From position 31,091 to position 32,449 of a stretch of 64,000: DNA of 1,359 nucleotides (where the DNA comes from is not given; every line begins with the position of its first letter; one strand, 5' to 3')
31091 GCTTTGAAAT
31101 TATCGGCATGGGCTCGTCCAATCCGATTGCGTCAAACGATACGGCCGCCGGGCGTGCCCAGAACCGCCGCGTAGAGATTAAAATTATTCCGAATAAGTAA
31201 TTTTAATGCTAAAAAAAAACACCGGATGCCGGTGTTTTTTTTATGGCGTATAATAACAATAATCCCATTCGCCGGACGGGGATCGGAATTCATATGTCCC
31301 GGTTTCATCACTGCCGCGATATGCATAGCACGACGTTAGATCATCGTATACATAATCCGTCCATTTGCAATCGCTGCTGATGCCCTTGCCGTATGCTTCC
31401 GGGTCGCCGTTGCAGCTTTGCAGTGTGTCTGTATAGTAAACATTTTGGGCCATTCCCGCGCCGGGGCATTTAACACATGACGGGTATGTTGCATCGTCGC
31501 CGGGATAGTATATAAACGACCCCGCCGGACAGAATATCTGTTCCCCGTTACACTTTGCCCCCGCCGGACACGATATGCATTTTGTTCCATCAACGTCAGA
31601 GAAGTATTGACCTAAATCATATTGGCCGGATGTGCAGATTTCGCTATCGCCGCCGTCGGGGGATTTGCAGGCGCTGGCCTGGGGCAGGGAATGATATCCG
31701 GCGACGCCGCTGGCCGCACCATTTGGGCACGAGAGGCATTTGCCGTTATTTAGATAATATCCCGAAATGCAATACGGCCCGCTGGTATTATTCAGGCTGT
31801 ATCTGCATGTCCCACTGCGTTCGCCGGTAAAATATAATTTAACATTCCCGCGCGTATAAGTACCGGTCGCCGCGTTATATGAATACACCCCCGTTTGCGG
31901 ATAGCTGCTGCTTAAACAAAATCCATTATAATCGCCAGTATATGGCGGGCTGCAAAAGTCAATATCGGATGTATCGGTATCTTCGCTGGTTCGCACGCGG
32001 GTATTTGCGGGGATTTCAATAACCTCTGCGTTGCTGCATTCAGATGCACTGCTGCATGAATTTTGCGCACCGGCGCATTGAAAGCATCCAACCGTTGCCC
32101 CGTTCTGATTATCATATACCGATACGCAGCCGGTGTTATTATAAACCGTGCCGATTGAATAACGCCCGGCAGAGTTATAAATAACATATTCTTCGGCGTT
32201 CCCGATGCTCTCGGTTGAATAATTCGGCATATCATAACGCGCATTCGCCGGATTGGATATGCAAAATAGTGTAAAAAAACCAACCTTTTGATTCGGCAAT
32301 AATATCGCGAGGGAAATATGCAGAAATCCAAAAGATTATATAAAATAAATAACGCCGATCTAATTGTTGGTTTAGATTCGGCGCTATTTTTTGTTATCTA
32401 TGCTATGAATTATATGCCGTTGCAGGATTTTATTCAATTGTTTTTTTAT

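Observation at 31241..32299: Eukaryote-like cysteine-rich repeat protein (CxxCPxG motifs)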

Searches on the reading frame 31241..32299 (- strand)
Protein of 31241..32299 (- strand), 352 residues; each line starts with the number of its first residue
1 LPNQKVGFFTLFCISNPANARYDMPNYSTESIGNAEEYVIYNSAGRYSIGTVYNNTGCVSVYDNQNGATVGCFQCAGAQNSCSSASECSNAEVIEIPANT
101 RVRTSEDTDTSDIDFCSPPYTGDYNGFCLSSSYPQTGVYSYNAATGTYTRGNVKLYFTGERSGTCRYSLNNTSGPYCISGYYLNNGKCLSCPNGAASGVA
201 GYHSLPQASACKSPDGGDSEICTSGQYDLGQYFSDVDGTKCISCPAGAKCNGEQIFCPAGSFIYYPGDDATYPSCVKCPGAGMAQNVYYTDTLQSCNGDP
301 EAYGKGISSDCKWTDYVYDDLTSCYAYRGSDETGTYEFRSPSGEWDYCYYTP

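Call 4: search_protein_families(library=pfam, proteins=[window:31241-32299:-], max_evalue=10)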
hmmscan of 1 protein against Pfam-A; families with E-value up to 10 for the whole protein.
window:31241-32299:- (352 aa): 2 families
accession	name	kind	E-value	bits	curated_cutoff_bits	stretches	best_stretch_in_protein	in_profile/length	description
PF05265.19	DUF723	-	0.11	12.9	20.9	1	270-301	27-58/60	Protein of unknown function (DUF723)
PF24634.1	DUF7631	-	0.22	12.5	27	2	239-252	4-17/50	Domain of unknown function (DUF7631)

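Call 5: search_protein_families(library=ncbifam, proteins=[window:31241-32299:-], max_evalue=10)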
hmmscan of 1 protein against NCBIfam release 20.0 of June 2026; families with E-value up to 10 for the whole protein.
window:31241-32299:- (352 aa): 0 families

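Call 7: find_homologous_proteins(query=window:31241-32299:-, max_evalue=0.001)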
Query window:31241-32299:- (352 aa): 3 proteins with E <= 0.001 among 749 candidates.
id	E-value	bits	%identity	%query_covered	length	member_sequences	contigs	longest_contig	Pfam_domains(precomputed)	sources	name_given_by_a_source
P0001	2.1e-222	756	100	93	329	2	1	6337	-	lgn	-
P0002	1.1e-136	474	59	99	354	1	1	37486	-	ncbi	-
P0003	3.6e-59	219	39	99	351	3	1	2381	-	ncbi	-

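Call 11: find_encoding_contigs(protein=P0002, flank=8000)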
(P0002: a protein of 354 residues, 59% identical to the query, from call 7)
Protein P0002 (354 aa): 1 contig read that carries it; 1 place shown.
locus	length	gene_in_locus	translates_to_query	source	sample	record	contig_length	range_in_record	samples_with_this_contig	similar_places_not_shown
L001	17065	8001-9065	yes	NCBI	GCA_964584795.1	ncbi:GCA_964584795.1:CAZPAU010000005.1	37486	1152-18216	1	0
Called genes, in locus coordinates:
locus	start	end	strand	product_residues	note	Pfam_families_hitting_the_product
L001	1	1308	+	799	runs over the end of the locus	PF04760:IF2_N, PF00009:GTP_EFTU, PF00071:Ras, PF01926:MMR_HSR1, PF02421:FeoB_N, PF08477:Roc (weak), PF22042:EF-G_D2, PF11987:IF-2, +1 more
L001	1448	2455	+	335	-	PF03739:LptF_LptG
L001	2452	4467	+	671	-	PF19838:LptD_2 (weak), PF04453:LptD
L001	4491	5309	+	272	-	-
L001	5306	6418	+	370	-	PF21016:RlmN_N, PF04055:Radical_SAM (weak)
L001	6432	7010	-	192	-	-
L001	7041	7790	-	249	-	PF26567:BstA_C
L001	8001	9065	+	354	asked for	-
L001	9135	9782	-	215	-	PF13441:Gly-zipper_YMGG, PF05433:Rick_17kDa_Anti (weak), PF13488:Gly-zipper_Omp, PF00691:OmpA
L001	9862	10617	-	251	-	PF00293:NUDIX, PF21906:WHD_NrtR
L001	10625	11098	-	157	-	PF18907:DUF5662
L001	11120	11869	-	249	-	PF02540:NAD_synthase, PF00733:Asn_synthase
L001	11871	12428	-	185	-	PF00857:Isochorismatase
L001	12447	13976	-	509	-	PF17767:NAPRTase_N, PF02749:QRPTase_N (faint), PF04095:NAPRTase, PF17956:NAPRTase_C (weak)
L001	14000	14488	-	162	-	PF01467:CTP_transf_like (weak)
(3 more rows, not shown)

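Call 12: find_encoding_contigs(protein=P0003, flank=8000)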
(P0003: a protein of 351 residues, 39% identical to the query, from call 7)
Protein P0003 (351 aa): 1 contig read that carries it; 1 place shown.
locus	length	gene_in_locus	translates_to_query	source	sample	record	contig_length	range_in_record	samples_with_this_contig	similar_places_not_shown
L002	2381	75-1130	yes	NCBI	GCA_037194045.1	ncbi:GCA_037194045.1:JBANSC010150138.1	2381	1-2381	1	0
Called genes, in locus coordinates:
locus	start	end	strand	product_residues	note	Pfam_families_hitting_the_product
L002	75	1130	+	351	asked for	-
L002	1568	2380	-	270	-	?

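Call 13: find_encoding_contigs(protein=P0001, flank=8000)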
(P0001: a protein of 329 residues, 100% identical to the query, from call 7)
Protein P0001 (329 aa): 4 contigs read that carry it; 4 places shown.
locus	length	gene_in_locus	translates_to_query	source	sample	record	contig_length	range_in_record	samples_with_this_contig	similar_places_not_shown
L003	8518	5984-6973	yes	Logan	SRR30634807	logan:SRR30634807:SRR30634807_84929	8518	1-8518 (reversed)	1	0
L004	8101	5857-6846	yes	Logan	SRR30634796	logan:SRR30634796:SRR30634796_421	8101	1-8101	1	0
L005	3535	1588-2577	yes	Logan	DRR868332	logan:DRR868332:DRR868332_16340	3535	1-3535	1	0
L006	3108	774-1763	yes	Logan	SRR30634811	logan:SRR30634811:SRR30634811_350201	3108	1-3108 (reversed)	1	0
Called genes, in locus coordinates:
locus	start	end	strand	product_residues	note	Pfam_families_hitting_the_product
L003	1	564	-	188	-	?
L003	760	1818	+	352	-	PF03739:LptF_LptG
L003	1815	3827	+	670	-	PF04453:LptD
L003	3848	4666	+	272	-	-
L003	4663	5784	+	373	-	PF21016:RlmN_N, PF04055:Radical_SAM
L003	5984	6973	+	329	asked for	-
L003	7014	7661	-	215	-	PF13441:Gly-zipper_YMGG, PF13488:Gly-zipper_Omp, PF00691:OmpA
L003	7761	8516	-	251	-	?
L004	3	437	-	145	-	?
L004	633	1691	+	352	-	PF03739:LptF_LptG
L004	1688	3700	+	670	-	PF04453:LptD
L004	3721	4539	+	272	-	-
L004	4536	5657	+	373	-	PF21016:RlmN_N, PF04055:Radical_SAM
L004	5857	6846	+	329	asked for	-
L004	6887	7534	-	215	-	PF13441:Gly-zipper_YMGG, PF13488:Gly-zipper_Omp, PF00691:OmpA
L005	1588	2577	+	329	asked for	-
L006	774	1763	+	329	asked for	-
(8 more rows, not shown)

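Call 15: find_related_loci(query=A1, collection=genome_contigs, flank=10000)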
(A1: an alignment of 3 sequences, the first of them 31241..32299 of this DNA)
Query A1 (352 aa) in genome_contigs; peptide patterns used: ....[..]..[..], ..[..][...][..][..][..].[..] (x = any residue, [..] = any of these).
102 stretches matched a pattern, but none encodes a relative of the query by tblastn (E <= 1e-3).

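Call 21: search_protein_representatives(alignment_id=A1)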
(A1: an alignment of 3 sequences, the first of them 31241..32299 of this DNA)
Query: 3 sequences, 353 profile positions. Proteins with E-value up to 0.001 (for the whole library): 12; up to 1e-10: 8; up to 1e-30: 2. The best 12 are listed.
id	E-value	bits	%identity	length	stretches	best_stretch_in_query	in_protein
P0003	7.3e-161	552.1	-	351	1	1-351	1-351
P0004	2.3e-114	399.2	-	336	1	24-352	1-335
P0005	1.1e-27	114.0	-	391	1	113-352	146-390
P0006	3.3e-27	112.5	-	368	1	114-352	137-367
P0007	2.5e-25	106.3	-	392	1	165-351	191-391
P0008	2.8e-20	89.7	-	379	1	165-352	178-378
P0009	1.1e-15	74.7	-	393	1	113-352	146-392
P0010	6.6e-15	72.0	-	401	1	122-352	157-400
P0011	2.6e-07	47.1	-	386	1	175-351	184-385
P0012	2.8e-07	47.0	-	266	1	8-218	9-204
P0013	1.1e-05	41.7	-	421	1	106-352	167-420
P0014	2.8e-04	37.1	-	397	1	174-351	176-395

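Call 24: find_homologous_proteins(query=A2, max_evalue=0.001)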
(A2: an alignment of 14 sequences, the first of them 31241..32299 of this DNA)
Query A2 (14 sequences) (352 aa, profile of the alignment): 5 proteins with E <= 0.001 among 5931 candidates.
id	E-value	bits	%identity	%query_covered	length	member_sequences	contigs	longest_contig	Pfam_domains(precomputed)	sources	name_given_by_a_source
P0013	5.0e-99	350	29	54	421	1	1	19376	-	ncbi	-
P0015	2.2e-88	315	30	71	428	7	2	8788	-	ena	-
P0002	1.9e-86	309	59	99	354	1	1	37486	-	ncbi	-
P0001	7.9e-76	274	100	93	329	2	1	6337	-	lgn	-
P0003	3.4e-64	236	39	99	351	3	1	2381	-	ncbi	-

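Call 26: find_encoding_contigs(protein=P0013, flank=8000)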
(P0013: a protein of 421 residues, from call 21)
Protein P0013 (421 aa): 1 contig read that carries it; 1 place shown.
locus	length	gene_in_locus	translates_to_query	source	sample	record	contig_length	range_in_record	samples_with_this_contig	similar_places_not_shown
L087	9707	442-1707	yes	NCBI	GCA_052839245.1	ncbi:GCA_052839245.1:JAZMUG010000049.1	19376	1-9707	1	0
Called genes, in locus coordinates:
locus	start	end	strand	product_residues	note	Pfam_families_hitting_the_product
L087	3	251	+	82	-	?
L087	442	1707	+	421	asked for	-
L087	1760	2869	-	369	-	-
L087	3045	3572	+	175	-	PF01202:SKI, PF13189:Cytidylate_kin2 (faint), PF13238:AAA_18 (weak), PF13671:AAA_33 (faint)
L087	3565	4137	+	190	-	PF01741:MscL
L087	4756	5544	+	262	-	PF01479:S4, PF01728:FtsJ, PF08241:Methyltransf_11 (weak)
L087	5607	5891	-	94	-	-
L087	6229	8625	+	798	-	PF00133:tRNA-synt_1, PF09334:tRNA-synt_1g, PF13603:tRNA-synt_1_2, PF00133:tRNA-synt_1, PF08264:Anticodon_1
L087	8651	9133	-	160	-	-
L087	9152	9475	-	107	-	-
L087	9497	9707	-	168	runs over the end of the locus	-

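Call 27: find_encoding_contigs(protein=P0015, flank=8000)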
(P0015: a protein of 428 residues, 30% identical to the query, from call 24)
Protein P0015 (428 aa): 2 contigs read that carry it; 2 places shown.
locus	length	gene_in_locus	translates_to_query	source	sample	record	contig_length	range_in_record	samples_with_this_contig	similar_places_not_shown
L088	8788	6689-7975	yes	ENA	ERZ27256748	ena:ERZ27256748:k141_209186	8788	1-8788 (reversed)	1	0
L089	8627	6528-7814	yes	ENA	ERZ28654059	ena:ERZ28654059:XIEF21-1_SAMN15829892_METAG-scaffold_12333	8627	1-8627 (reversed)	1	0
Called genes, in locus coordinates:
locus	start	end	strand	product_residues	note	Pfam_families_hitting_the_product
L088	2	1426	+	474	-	?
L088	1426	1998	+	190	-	-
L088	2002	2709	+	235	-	PF01863:YgjP-like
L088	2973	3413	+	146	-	-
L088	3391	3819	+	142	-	-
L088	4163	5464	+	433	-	PF13393:tRNA-synt_His, PF00587:tRNA-synt_2b (weak), PF03129:HGTP_anticodon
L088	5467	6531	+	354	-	PF03462:PCRF, PF00472:RF-1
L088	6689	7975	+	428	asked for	-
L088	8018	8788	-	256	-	?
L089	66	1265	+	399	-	PF00456:Transketolase_N, PF02779:Transket_pyr, PF22613:Transketolase_C_1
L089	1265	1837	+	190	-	-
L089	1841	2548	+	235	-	PF01863:YgjP-like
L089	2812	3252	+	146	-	-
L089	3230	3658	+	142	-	-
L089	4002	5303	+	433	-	PF13393:tRNA-synt_His, PF00587:tRNA-synt_2b (weak), PF03129:HGTP_anticodon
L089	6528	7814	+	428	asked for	-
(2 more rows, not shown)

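Call 30: predict_structure(alignment_id=A2)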
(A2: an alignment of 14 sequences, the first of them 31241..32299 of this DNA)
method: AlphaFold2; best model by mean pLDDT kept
length: 352 residues; sequences in the alignment: 14
mean_pLDDT: 63.3   pTM: 0.46
mean pLDDT of the five models: 63.3, 61.3, 61.1, 60.7, 54.3
residues with pLDDT >= 90: 23; 70-90: 139; 50-70: 78; < 50: 112
segments of 3 or more residues with pLDDT < 50: 1-21, 51-56, 109-115, 117-176, 192-203
pLDDT, mean of each block of 10 residues (from residue 1): 40 42 73 65 77 54 84 64 70 70 65 42 35 32 38 28 31 44 54 45 51 58 85 69 80 90 70 73 80 90 87 86 79 80 85 52
secondary structure, 60 per line:
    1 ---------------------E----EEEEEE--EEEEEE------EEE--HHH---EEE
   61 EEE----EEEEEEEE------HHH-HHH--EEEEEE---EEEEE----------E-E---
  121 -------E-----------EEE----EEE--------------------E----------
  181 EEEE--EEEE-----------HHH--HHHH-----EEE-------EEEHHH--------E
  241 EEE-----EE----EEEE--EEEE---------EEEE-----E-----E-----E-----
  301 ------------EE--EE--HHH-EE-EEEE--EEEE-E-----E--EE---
elements in order: E27-32 E35-40 E47-49 E58-63 E68-75 E91-96 E100-104 E140-142 E147-149 E181-184 E187-190 H207-210 E216-218 E226-228 E240-243 E255-258 E261-264 E274-277 E328-331 E334-337

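Call 34: fold_search(model_id=the predicted structure, library=pdb)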
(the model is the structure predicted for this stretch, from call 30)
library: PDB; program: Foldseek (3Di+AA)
matches with E <= 10: 205; with E <= 0.001: 0
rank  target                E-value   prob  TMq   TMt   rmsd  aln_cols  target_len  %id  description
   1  3u3p                  6.0e-02  0.14  0.09  0.16  20.5       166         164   15  The S-SAD phased crystal structure of the ecto-domain of Death Receptor 6 (DR6) (released 2012-05-02)
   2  3k51_B                6.4e-02  0.12  0.09  0.19  21.6       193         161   14  Crystal Structure of DcR3-TL1A complex (released 2010-10-13)
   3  2hev_R                3.5e-01  0.07  0.10  0.19  16.0       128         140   18  Crystal structure of the complex between OX40L and OX40 (released 2006-08-29)
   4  4n90_T                3.9e-01  0.13  0.11  0.29  13.0       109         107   20  Crystal structure of ternary complex of TRAIL, DR5, and Fab fragment from a DR5 agonist antibody (released 2014-09-03)
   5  4yn0_A                4.4e-01  0.08  0.10  0.17  19.5       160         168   16  Crystal structure of APP E2 domain in complex with DR6 CRD domain (released 2015-04-15)
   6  9avg_Q                5.3e-01  0.08  0.09  0.04  16.9       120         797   14  Structure of human calcium-sensing receptor in complex with chimeric Gs (miniGis) protein in nanodiscs (released 2024-04-17)
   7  9ayf_R                5.3e-01  0.07  0.09  0.05  16.7       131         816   14  Structure of human calcium-sensing receptor in complex with Gi1 (miniGi1) protein in detergent (released 2024-04-17)
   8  3n1d_A                9.5e-01  0.06  0.08  0.11  12.4       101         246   13  Crystal structure of the complex of type I ribosome inactivating protein with ribose at 1.7A resolution (released 2010-06-23)
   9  9c1p_B                9.5e-01  0.06  0.09  0.05  17.3       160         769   12  Structure of Calcium-Sensing Receptor in complex with positive allosteric modulator '6218 (released 2024-10-02)
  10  9cu8_B                9.5e-01  0.04  0.10  0.17  19.4       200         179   12  Crystal Structure of TNFR2 TNFR2_mb1 Complex (released 2024-12-04)
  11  4hr6_B                1.1e+00  0.10  0.08  0.12  11.0        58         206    7  Crystal structure of snake gourd (Trichosanthes anguina) seed lectin, a three chain homologue of type II RIPs (released 2013-08-07)
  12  1jma_B                1.3e+00  0.03  0.07  0.21  14.4       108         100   18  CRYSTAL STRUCTURE OF THE HERPES SIMPLEX VIRUS GLYCOPROTEIN D BOUND TO THE CELLULAR RECEPTOR HVEA/HVEM (released 2001-09-26)
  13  1npe_B                1.4e+00  0.03  0.09  0.15  13.8       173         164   16  Crystal structure of Nidogen/Laminin Complex (released 2003-08-12)
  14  8wpg_B                1.4e+00  0.02  0.09  0.05  16.7       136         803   15  Human calcium-sensing receptor bound with cinacalcet in detergent (released 2023-11-22)
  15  8szf_B                1.5e+00  0.02  0.09  0.05  16.8       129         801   17  Cryo-EM structure of cinacalcet-bound active-state human calcium-sensing receptor CaSR in lipid nanodiscs (released 2024-02-07)
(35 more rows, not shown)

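Call 35: search_solved_structures(query=A2, max_evalue=10, show_alignments=3)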
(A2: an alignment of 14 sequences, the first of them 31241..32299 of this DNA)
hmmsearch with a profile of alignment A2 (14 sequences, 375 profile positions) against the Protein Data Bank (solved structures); distinct sequences matched with E-value up to 10: 0.

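Call 38: search_protein_families(library=pfam, alignment_id=A2, max_evalue=10)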
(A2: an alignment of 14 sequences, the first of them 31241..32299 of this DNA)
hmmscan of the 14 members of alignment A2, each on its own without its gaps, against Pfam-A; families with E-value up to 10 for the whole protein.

A. member 1, window:31241-32299:- (352 aa): 2 families
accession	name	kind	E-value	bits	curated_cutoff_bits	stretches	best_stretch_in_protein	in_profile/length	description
PF05265.19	DUF723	-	0.11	12.9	20.9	1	270-301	27-58/60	Protein of unknown function (DUF723)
PF24634.1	DUF7631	-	0.22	12.5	27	2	239-252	4-17/50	Domain of unknown function (DUF7631)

B. families by the number of members that match (of 14 scanned): 12 families
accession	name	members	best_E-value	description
PF24634.1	DUF7631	3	0.0023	Domain of unknown function (DUF7631)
PF17860.6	Defensin_RK-1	1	0.011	RK-1-like defensin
PF19019.6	Phlebo_G2_C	1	0.012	Phlebovirus glycoprotein G2 C-terminal domain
PF00084.26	Sushi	1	0.026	Sushi repeat (SCR repeat)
PF23674.1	RYYR-CCHC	1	0.028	RYYR-CCHC domain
PF05265.19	DUF723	1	0.11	Protein of unknown function (DUF723)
PF05084.19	GRA6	1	0.12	Granule antigen protein (GRA6)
PF19848.4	DUF6323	1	0.3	Family of unknown function (DUF6323)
PF09402.16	MSC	1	0.83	Man1-Src1p-C-terminal domain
PF22473.1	PilJ_Pilin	1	1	PilJ, Pilin domain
PF13841.11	Defensin_beta_2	1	1.7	Beta defensin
PF23091.2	TNFR_ELAPOR1_6th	1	3.8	ELAPOR1-like, TNF receptor-like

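Call 47: find_related_loci(query=A3, collection=metagenome_contigs, flank=5000)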
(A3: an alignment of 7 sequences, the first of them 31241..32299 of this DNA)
Query A3 (352 aa) in metagenome_contigs; peptide patterns used: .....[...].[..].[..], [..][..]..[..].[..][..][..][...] (x = any residue, [..] = any of these).
45 stretches matched a pattern; 2 encode a relative of the query (tblastn E <= 1e-3); 2 distinct loci.
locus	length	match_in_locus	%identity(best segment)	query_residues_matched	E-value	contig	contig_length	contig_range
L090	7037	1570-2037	39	160-350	1e-34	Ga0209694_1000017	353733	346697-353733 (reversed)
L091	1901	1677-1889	33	160-264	7e-10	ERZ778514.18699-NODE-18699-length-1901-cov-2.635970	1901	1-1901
